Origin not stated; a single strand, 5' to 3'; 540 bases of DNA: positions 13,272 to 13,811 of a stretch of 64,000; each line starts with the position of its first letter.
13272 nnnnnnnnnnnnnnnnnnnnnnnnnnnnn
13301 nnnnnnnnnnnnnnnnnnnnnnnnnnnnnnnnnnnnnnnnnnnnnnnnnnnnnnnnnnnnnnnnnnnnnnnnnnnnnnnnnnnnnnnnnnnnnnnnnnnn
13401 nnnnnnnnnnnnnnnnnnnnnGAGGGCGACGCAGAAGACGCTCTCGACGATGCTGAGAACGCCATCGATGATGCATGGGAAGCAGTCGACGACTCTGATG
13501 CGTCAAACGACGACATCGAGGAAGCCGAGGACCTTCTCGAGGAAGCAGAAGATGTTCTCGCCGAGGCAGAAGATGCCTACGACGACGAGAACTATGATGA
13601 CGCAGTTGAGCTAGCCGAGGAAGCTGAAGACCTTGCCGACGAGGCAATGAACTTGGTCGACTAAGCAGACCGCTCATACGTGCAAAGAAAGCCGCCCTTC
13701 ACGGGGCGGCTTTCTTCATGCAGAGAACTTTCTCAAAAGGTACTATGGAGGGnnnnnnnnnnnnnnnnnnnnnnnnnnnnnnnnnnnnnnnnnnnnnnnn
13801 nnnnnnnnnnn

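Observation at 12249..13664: Secreted PG-binding protein with ~300 aa poly-Asp/Glu repeat tail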

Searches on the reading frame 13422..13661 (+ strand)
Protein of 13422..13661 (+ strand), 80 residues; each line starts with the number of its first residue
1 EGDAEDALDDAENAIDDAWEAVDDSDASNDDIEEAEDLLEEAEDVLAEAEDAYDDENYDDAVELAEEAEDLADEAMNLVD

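Call 38: search_protein_representatives(alignment_id=A2)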
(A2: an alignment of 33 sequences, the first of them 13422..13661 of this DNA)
Query: 33 sequences, 79 profile positions. Proteins with E-value up to 0.001 (for the whole library): 1323; up to 1e-10: 367; up to 1e-30: 65. The best 150 are listed.
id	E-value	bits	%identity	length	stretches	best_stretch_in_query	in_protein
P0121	2.7e-56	204.1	-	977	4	1-79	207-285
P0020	1.1e-48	179.7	-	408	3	1-79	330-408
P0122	4.6e-48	177.7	-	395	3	1-79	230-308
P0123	7.8e-48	176.9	-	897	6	3-72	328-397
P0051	8.3e-47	173.7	-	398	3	1-79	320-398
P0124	1.5e-46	172.8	-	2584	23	11-77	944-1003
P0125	2.7e-46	172.0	-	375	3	1-79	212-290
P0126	1.8e-45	169.4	-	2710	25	11-72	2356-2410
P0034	4.2e-45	168.2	-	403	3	2-79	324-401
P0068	4.6e-45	168.1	-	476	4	1-79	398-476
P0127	1.0e-44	167.0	-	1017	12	4-79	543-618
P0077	4.8e-44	164.8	-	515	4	1-79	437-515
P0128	2.2e-43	162.7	-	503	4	2-79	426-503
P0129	2.4e-43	162.6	-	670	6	2-77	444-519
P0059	8.9e-43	160.7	-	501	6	2-79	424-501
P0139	7.5e-37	141.8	-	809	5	4-76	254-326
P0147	5.1e-35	135.9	-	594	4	1-77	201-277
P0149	1.2e-34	134.7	-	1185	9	2-73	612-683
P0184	9.6e-26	106.2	-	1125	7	1-72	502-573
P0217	2.3e-21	92.1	-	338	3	1-79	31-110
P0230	2.4e-20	88.8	-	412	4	1-77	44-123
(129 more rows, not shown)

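Call 39: search_protein_families(library=pfam, proteins=[P0121, P0123, P0127, P0129, P0139, P0147, P0149, P0184, P0217, P0230], max_evalue=0.0001)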
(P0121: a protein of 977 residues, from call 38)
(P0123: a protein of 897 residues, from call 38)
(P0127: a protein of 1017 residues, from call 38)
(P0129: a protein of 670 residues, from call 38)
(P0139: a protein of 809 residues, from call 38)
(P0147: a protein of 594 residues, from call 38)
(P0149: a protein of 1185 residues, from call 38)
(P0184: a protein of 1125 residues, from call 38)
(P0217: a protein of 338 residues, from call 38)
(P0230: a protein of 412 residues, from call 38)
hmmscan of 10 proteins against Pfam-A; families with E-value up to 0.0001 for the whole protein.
P0121 (977 aa): 5 families
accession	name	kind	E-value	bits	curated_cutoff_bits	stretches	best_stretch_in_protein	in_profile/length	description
PF14346.11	DUF4398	-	1.7e-10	41.7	27.9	1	220-281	2-62/78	Domain of unknown function (DUF4398)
PF01471.23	PG_binding_1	-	6.9e-09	36.2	23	1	41-99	2-51/57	Putative peptidoglycan binding domain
PF13472.12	Lipase_GDSL_2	-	4.8e-08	34.1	32.9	1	359-501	2-120/178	GDSL-like Lipase/Acylhydrolase family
PF00657.28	Lipase_GDSL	-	2.1e-06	28.5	23.6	1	356-548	1-207/208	GDSL-like Lipase/Acylhydrolase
PF05168.19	HEPN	-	9.7e-05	23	22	0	932-969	1-38/117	HEPN domain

P0123 (897 aa): 1 family
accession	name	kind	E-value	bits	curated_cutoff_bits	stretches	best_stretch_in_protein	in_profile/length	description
PF14346.11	DUF4398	-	2.4e-07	31.6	27.9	0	62-124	2-63/78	Domain of unknown function (DUF4398)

P0127 (1017 aa): 1 family
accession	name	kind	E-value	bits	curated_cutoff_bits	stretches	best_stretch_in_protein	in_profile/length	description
PF14346.11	DUF4398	-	1.2e-11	45.3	27.9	0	84-158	3-72/78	Domain of unknown function (DUF4398)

P0129 (670 aa): 2 families
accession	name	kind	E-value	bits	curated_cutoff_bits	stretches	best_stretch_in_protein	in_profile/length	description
PF08590.15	DUF1771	-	1.8e-08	35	28.7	0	397-435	18-56/64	Domain of unknown function (DUF1771)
PF14346.11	DUF4398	-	3.7e-07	31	27.9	0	97-161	6-69/78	Domain of unknown function (DUF4398)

P0139 (809 aa): 2 families
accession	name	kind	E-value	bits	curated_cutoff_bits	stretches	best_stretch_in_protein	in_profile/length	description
PF14346.11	DUF4398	-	7.7e-08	33.2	27.9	0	79-146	3-69/78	Domain of unknown function (DUF4398)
PF08590.15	DUF1771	-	1.5e-06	28.9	28.7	0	110-150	19-59/64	Domain of unknown function (DUF1771)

P0147 (594 aa): 3 families
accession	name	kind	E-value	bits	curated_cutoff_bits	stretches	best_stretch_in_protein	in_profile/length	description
PF14346.11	DUF4398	-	8.7e-07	29.8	27.9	0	214-288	2-75/78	Domain of unknown function (DUF4398)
PF01471.23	PG_binding_1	-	3e-06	27.7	23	1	33-84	1-44/57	Putative peptidoglycan binding domain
PF05168.19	HEPN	-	6.5e-06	26.7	22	0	235-272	1-38/117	HEPN domain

P0149 (1185 aa): 15 families
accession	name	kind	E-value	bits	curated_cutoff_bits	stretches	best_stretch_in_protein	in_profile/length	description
PF13570.13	Beta-prop_ACSF4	-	9.2e-38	130.9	133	2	11-198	21-209/329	Beta-alanine-activating enzyme, beta-propeller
PF23414.1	Beta-prop_EML_2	-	6.7e-21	75.3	90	2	120-231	1-110/266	Echinoderm microtubule-associated protein second beta-propeller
PF13360.13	PQQ_2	-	4.3e-19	69.5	27.6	3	183-337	2-152/233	Outer membrane protein assembly factor BamB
PF25174.1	Beta-prop_THOC3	-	9e-15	54.8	305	1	33-189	83-240/272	THOC3 beta-propeller domain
PF25292.1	Beta-prop_CGLA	-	2.2e-13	50.8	26.8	1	216-335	1-125/316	Lambda-carrageenase beta-propeller domain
PF00400.38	WD40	-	1.3e-10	41.7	27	0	114-145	9-39/39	WD domain, G-beta repeat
PF24814.1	WD40_Prp19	-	1.5e-09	37.8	320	1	78-251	50-229/281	Prp19 WD40 domain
PF24807.1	WD40_CDC20-Fz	-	1.8e-09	37.8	200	0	119-232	53-165/292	CDC20/Fizzy WD40 domain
PF14346.11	DUF4398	-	2.5e-09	37.9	27.9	0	509-563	24-78/78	Domain of unknown function (DUF4398)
PF24796.1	WDR55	-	1.6e-08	34.4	200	0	75-162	5-98/296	WDR55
PF24797.1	Beta-prop_WDR35_TULP_N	-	1.3e-07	31.6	80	0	248-317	121-190/332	WDR35/TULP4 N-terminal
PF23410.3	Beta-prop_VPS8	-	1e-06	28.4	28.9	0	212-274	31-98/358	Vps8 beta-propeller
PF25173.1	Beta-prop_WDR3_1st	-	1.3e-05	25.5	154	0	40-148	31-144/184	WDR3 first beta-propeller domain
PF23756.1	Beta-prop_HPS5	-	2.2e-05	24.3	34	0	170-265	25-130/328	HPS5 beta propeller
PF12894.13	ANAPC4_WD40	-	3e-05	24.6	22.9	0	87-155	5-76/91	Anaphase-promoting complex subunit 4 WD40 domain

P0184 (1125 aa): 0 families

P0217 (338 aa): 0 families

P0230 (412 aa): 1 family
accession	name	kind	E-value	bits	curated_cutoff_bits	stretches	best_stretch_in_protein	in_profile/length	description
PF14346.11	DUF4398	-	1.6e-05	25.7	27.9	0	248-298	26-69/78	Domain of unknown function (DUF4398)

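Call 53: predict_structure(alignment_id=A2)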
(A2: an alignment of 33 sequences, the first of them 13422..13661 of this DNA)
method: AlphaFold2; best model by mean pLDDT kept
length: 80 residues; sequences in the alignment: 33
mean_pLDDT: 98.1   pTM: 0.87
mean pLDDT of the five models: 98.1, 97.9, 97.9, 97.8, 97.8
residues with pLDDT >= 90: 79; 70-90: 1; 50-70: 0; < 50: 0
segments of 3 or more residues with pLDDT < 50: none
pLDDT, mean of each block of 10 residues (from residue 1): 98 99 97 99 99 99 99 97
secondary structure, 60 per line:
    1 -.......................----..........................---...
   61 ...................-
elements in order: H2-24 H29-54 H58-79

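Call 56: fold_search(model_id=the predicted structure, library=pdb)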
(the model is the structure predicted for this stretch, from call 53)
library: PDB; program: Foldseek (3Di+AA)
matches with E <= 10: 159; with E <= 0.001: 0
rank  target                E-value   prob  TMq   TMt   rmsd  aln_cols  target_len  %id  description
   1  1o3x                  2.8e-01  0.66  0.43  0.34   7.9        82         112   21  Crystal structure of human GGA1 GAT domain (released 2003-05-20)
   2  4rkm_G                2.9e-01  0.99  0.79  0.11   2.2        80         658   14  Wolinella succinogenes octaheme sulfite reductase MccA, form I (released 2015-02-04)
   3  7k3h_B                3.1e-01  0.98  0.69  0.62   3.9        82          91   26  Crystal structure of deep network hallucinated protein 0217 (released 2021-12-22)
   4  4rkn_C                3.7e-01  0.85  0.52  0.09   4.9        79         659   19  Wolinella succinogenes octaheme sulfite reductase MccA, form II (released 2015-02-04)
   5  4fzp_A                5.6e-01  0.98  0.70  0.70   2.3        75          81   19  Crystal Structure of the uranyl binding protein complexed with uranyl (released 2013-12-11)
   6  7k3h_A                6.3e-01  0.87  0.65  0.52   5.3        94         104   22  Crystal structure of deep network hallucinated protein 0217 (released 2021-12-22)
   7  4fm3_C                7.1e-01  0.99  0.72  0.60   3.1        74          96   30  Crystal structure of a DUF4398 family protein (PA2901) from Pseudomonas aeruginosa PAO1 at 2.47 A resolution (released 2012-08-15)
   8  4rkn_B                7.6e-01  0.95  0.74  0.11   2.4        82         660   13  Wolinella succinogenes octaheme sulfite reductase MccA, form II (released 2015-02-04)
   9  3rgu_A                8.0e-01  0.89  0.68  0.63   2.7        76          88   14  Structure of Fap-NRa at pH 5.0 (released 2011-12-28)
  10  4fzo_A                8.5e-01  0.96  0.71  0.69   2.3        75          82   19  Crystal Structure of the apo-form uranyl binding protein (released 2013-12-11)
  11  4fzo_B                8.5e-01  0.72  0.52  0.52   3.9        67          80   16  Crystal Structure of the apo-form uranyl binding protein (released 2013-12-11)
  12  4rkm_B                8.5e-01  0.66  0.53  0.09   5.1        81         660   18  Wolinella succinogenes octaheme sulfite reductase MccA, form I (released 2015-02-04)
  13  4fm3_A                9.0e-01  0.98  0.71  0.61   3.1        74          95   30  Crystal structure of a DUF4398 family protein (PA2901) from Pseudomonas aeruginosa PAO1 at 2.47 A resolution (released 2012-08-15)
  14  8fih_B                9.6e-01  0.12  0.30  0.26   8.7        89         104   30  Multi-state design of two-state switchable hinge proteins (released 2023-08-16)
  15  4yuu_Q2               1.0e+00  0.75  0.65  0.49   7.3       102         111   12  Crystal structure of oxygen-evolving photosystem II from a red alga (released 2016-01-20)
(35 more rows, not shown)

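Call 57: search_solved_structures(query=A2, max_evalue=10, show_alignments=0)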
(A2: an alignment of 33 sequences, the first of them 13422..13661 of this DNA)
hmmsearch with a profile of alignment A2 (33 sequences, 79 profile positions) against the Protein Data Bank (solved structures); distinct sequences matched with E-value up to 10: 88 (the best 60 are shown).
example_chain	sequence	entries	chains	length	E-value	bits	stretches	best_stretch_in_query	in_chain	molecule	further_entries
9qhb_A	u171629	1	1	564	2.7e-13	53.4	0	42-71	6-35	Engineered tetratricopeptide repeat protein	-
8bu0_A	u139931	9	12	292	5.4e-13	52.5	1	42-71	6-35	Consensus tetratricopeptide repeat protein | Crystal structure of an 8-repeat consensus TPR superhelix with Zinc. | Monomer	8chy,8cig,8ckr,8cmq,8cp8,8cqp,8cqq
9qhc_A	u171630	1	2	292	6.8e-09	39.3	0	42-71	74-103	Engineered tetratricopeptide repeat protein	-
8ch0_A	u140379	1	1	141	1.2e-07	35.3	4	42-71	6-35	Consensus tetratricopeptide repeat protein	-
2fo7_A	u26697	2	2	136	7.1e-07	32.8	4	42-71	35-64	SYNTHETIC CONSENSUS TPR PROTEIN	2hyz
5cwp_A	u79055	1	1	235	2.2e-06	31.3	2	30-79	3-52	Designed helical repeat protein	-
2wqh_A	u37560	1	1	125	2.7e-06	31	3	41-72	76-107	CTPR3Y3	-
1na0_A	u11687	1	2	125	3e-05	27.7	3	41-71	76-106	designed protein CTPR3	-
9min_D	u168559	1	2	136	5.9e-05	26.7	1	25-77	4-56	designed minibinder KH46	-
4tql_A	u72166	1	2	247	9.4e-05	26.1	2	1-65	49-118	Three helix bundle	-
5cwq_A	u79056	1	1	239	0.0001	25.9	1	3-76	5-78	Designed helical repeat protein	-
6n4n_C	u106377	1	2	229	0.00034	24.3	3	30-79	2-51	Rosetta-designed danoprevir/NS3a complex reader 2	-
2avp_A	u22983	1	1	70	0.00049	23.7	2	42-71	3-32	synthetic consensus TPR protein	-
8fbo_A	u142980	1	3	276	0.00095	22.8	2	15-74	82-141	KWOCA_102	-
6gv8_A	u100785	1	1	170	0.001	22.8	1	9-50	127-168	Hyperosmolarity resistance protein Emb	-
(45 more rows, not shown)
